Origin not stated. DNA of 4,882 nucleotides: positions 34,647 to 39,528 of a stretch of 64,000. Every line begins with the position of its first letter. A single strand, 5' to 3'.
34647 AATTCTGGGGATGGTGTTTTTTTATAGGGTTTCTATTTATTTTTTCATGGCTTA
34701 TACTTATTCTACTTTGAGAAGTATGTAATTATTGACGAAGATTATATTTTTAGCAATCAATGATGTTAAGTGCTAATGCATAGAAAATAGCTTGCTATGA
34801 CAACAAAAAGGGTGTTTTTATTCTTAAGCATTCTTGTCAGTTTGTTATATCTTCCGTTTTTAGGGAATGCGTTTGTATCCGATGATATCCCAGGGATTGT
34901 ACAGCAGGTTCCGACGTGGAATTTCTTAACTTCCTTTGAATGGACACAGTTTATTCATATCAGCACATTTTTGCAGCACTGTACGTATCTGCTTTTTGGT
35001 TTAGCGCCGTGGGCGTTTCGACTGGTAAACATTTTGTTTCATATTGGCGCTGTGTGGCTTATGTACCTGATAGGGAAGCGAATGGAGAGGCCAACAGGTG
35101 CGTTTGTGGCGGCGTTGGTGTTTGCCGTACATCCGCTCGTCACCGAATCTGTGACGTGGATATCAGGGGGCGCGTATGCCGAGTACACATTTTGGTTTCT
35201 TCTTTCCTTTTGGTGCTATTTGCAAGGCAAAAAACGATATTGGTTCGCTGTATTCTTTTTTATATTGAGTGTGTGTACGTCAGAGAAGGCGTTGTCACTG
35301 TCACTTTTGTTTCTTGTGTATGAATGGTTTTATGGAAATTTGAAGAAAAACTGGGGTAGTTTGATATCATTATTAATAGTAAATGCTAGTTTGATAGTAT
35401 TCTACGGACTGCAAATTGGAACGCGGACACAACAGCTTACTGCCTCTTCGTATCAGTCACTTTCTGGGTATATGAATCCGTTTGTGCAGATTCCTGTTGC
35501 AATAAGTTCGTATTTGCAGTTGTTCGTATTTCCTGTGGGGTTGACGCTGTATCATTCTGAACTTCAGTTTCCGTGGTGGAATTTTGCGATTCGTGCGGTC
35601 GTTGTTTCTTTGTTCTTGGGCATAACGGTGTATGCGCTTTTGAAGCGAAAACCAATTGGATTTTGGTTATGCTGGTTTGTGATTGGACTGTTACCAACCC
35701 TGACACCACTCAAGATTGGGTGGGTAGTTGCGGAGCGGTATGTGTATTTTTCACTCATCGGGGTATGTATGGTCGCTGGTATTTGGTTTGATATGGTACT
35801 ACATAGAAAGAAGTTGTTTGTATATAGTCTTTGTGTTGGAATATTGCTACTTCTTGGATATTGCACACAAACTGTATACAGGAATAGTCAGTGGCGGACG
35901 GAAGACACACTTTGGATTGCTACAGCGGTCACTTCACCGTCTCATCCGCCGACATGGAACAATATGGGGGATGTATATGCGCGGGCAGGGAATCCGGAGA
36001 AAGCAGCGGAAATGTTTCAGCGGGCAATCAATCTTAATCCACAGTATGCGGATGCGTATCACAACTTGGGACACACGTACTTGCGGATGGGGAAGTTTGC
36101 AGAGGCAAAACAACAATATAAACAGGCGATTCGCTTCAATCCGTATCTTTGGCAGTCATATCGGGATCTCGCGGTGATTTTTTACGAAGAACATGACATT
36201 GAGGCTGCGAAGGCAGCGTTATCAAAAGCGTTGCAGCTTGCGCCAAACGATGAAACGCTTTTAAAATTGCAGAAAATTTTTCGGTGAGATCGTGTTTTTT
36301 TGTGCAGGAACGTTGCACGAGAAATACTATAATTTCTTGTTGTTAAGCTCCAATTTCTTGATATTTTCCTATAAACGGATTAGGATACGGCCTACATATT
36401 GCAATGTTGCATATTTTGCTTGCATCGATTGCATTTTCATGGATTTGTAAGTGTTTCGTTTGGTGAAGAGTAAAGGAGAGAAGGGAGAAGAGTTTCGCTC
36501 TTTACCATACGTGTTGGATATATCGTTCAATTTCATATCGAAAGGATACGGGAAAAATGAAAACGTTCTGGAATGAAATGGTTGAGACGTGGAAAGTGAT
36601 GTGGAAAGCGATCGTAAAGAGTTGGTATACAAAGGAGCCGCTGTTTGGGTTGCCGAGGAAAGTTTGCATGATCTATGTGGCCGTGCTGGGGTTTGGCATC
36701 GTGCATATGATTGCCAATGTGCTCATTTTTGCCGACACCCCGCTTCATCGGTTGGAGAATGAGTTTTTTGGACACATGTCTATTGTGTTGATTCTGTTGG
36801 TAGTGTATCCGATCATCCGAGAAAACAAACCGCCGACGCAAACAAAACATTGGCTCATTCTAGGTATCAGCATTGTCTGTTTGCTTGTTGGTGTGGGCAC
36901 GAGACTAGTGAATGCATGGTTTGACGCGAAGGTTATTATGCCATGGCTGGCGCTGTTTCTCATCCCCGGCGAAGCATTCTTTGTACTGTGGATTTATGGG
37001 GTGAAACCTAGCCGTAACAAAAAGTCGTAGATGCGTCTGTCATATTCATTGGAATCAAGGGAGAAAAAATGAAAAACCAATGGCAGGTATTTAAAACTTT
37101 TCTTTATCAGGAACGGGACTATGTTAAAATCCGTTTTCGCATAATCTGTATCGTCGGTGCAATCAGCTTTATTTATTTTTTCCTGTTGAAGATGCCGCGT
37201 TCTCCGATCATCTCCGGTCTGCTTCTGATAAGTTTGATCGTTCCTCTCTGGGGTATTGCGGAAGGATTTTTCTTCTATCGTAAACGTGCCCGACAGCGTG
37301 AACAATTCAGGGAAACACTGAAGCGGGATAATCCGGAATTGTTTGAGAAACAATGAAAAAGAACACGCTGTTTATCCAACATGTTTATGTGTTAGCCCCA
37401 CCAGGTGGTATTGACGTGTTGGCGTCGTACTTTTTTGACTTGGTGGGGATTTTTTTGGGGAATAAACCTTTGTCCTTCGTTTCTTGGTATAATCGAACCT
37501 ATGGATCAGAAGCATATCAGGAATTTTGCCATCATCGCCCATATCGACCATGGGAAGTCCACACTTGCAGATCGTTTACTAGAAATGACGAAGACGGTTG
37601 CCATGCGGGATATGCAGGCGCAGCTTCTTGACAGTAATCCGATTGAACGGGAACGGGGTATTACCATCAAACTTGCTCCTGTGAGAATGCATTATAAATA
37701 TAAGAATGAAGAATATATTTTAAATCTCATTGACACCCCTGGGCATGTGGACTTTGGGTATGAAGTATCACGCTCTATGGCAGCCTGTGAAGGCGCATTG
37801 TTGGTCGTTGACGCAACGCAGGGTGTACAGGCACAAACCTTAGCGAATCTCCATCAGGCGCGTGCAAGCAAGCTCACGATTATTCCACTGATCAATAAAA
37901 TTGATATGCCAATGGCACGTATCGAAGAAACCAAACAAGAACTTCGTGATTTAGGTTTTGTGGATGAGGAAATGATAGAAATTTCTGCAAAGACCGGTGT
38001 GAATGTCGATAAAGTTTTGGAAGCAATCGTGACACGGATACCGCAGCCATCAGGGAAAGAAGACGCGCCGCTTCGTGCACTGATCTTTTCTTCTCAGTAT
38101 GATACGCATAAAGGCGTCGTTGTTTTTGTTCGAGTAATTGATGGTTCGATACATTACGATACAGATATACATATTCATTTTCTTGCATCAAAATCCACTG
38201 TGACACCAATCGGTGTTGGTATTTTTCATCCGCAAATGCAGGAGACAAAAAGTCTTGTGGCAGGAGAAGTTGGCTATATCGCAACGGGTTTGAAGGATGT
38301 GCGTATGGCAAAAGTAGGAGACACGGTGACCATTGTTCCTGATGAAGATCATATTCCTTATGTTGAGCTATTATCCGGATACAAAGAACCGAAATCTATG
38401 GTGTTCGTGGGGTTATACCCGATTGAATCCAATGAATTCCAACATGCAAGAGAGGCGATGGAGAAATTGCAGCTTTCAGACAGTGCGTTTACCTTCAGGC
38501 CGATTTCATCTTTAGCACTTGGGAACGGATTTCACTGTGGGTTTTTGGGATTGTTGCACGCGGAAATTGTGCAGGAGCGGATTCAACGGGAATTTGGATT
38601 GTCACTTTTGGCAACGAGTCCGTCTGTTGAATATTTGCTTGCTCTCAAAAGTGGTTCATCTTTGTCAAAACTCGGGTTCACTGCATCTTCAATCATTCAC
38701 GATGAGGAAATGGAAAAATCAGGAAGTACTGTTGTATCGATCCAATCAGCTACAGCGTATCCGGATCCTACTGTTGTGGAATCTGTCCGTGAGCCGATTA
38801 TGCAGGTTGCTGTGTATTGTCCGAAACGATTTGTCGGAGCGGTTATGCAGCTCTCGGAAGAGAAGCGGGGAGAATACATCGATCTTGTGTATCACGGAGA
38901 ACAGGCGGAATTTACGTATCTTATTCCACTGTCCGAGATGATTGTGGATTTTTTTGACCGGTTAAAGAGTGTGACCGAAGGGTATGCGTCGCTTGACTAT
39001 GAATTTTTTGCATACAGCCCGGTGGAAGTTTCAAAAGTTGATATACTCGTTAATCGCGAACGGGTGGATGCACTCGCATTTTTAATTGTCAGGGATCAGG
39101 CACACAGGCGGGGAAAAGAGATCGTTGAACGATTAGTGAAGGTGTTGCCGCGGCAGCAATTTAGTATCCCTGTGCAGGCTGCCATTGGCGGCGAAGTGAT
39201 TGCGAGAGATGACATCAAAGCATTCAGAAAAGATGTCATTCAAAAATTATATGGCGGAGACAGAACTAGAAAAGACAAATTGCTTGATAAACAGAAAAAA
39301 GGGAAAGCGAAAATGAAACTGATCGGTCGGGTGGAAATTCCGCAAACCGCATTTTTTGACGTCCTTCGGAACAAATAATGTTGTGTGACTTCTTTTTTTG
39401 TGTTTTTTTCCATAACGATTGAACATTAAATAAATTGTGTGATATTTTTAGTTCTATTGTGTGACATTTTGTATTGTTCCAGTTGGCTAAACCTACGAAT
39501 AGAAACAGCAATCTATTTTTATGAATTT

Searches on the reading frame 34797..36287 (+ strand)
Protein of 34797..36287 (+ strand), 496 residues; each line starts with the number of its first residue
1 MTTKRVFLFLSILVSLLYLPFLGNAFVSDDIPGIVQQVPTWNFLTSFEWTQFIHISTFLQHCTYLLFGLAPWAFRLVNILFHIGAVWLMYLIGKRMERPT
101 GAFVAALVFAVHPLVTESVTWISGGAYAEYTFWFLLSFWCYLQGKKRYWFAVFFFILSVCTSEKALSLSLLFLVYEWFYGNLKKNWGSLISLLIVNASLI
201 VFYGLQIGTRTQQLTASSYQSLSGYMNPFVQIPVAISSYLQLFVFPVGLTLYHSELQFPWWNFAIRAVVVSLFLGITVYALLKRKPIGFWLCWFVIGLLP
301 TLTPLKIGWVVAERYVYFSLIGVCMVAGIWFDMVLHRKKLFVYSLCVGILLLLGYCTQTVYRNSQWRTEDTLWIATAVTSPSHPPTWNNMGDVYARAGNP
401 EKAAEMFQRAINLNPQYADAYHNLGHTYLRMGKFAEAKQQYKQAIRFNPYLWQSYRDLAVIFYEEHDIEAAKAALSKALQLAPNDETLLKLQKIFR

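Call 10: search_protein_families(library=pfam, proteins=[window:34797-36287:+], max_evalue=0.001)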
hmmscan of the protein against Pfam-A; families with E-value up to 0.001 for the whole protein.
window:34797-36287:+ (496 aa): 18 families
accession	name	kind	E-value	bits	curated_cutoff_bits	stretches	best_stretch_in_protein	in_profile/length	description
PF00515.34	TPR_1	-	7.3e-24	83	27.8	2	418-449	1-32/34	Tetratricopeptide repeat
PF07719.23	TPR_2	-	9e-22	75.8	27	2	386-417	3-34/34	Tetratricopeptide repeat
PF13181.12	TPR_8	-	2.5e-20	71.3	25.7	2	418-449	1-32/34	Tetratricopeptide repeat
PF13424.12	TPR_12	-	4.4e-17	62.5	30.1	2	386-446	5-73/77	Tetratricopeptide repeat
PF13431.12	TPR_17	-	9.7e-16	57.1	24.4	1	407-439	2-34/34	Tetratricopeptide repeat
PF13414.12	TPR_11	-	5.2e-15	55.3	26.8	2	391-432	1-42/42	TPR repeat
PF13428.12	TPR_14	-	6.7e-13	48.4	23.5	1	386-425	3-42/44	Tetratricopeptide repeat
PF14559.12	TPR_19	-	3.1e-11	43.9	25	2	396-448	3-55/68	Tetratricopeptide repeat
PF13371.12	TPR_9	-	1.3e-10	41.6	35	1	425-491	2-68/73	Tetratricopeptide repeat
PF13432.12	TPR_16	-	8.3e-10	39.4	32.7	1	423-485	2-64/65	Tetratricopeptide repeat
PF13374.12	TPR_10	-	1e-08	35.4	27.5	1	418-446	2-30/42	Tetratricopeptide repeat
PF13176.12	TPR_7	-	2.4e-08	33.8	27.9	0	386-416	1-31/36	Tetratricopeptide repeat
PF13174.12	TPR_6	-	1.7e-07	31.8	26.3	0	390-416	6-32/33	Tetratricopeptide repeat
PF23914.1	TPR_CcmH_CycH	-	8.1e-07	29.5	42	1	380-486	46-155/158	Cytochrome c-type biogenesis protein H TPR domain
PF25063.1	ARM_TT21_C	-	2.5e-05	24.7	35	1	387-447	98-158/209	Tetratricopeptide repeat protein 21 C-terminal ARM domain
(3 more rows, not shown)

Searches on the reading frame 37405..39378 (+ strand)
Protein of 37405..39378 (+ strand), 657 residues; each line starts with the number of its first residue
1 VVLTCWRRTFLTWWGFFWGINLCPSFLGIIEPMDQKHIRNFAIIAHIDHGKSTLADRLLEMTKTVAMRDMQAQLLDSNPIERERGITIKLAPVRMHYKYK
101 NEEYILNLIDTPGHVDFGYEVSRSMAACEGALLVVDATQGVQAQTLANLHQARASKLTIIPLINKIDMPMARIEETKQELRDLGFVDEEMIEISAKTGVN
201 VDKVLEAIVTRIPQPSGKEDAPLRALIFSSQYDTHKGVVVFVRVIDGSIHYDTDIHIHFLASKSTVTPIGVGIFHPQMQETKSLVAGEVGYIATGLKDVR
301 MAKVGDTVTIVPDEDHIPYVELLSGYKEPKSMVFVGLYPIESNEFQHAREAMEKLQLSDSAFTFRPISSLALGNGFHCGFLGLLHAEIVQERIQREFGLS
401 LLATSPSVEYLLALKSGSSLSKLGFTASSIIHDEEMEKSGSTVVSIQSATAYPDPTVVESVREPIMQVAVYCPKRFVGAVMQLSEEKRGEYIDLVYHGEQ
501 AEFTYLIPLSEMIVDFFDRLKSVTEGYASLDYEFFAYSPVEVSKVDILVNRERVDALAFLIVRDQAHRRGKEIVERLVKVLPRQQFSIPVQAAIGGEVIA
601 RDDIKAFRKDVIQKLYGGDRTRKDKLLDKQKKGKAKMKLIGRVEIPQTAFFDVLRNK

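Call 10: search_protein_families(library=pfam, proteins=[window:37405-39378:+], max_evalue=0.001)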
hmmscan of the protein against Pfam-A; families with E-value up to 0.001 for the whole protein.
window:37405-39378:+ (657 aa): 7 families
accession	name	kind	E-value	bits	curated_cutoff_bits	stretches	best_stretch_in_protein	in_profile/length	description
PF00009.33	GTP_EFTU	-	1e-55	188.7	26.5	1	36-213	1-187/188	Elongation factor Tu GTP binding domain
PF06421.17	LepA_C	-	3.2e-42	143.5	29.7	1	549-655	1-107/107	GTP-binding protein LepA C-terminus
PF00679.30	EFG_C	-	1.2e-20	73.8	27.9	1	461-546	2-87/89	Elongation factor G C-terminus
PF03144.31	GTP_EFTU_D2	-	2.6e-07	31.4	30.3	1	237-309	1-73/73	Elongation factor Tu domain 2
PF00071.28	Ras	-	4.2e-07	30.1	21.6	1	84-213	28-161/162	Ras family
PF01926.29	MMR_HSR1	-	9.8e-05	22.9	21.9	1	42-165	3-113/113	50S ribosome-binding GTPase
PF22042.2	EF-G_D2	-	0.00075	20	27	0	222-292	1-68/84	Elongation factor G domain 2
